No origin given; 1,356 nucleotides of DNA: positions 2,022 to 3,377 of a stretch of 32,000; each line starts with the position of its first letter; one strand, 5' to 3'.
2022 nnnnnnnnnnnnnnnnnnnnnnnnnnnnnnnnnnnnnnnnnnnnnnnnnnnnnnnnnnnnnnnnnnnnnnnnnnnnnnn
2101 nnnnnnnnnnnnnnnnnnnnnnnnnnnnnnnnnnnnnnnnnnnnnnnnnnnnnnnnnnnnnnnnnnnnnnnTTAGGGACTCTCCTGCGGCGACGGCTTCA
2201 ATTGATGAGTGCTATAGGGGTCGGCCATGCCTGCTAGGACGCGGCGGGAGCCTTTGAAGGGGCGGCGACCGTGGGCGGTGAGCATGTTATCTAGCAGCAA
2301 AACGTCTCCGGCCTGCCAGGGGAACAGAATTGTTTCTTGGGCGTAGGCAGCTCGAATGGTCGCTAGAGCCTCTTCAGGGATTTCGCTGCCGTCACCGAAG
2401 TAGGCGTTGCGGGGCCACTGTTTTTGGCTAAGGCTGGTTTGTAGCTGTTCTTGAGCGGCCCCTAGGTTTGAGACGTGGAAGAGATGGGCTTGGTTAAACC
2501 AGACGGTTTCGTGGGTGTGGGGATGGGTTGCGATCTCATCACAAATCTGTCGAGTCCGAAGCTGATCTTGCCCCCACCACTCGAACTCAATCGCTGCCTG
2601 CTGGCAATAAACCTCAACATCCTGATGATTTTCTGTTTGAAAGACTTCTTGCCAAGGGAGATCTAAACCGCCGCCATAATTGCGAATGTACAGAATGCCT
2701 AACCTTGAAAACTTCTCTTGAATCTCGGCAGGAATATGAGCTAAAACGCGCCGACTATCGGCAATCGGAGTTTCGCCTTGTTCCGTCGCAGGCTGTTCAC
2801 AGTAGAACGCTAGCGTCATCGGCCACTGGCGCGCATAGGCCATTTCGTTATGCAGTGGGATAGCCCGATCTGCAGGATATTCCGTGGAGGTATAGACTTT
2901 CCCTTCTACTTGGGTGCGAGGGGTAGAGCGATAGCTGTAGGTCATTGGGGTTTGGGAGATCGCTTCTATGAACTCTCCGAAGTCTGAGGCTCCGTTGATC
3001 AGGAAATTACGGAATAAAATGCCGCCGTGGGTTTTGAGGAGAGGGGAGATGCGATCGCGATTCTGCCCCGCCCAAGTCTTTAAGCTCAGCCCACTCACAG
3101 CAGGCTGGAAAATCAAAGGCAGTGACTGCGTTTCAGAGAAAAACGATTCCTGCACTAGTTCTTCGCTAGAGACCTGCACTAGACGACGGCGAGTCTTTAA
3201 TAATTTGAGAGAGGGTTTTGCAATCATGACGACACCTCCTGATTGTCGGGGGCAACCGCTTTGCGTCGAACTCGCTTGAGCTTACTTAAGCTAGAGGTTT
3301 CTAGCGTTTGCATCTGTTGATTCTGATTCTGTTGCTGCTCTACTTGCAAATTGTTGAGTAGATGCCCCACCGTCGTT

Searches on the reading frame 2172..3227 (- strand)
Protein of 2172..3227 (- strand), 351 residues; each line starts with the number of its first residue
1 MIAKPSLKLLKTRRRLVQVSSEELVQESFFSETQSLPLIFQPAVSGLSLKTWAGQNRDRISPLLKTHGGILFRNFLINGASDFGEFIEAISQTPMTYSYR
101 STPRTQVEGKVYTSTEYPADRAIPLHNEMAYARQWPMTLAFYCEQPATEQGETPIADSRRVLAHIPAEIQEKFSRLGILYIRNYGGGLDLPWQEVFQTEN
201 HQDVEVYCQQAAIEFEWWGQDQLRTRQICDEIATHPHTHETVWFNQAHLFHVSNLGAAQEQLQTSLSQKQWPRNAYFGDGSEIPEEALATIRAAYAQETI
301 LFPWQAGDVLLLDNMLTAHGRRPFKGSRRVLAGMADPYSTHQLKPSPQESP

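Call 12: find_encoding_contigs(protein=window:2172-3227:-, flank=10000, max_places=6)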
Protein window:2172-3227:- (351 aa): no gene with exactly this product is on record in the collection.
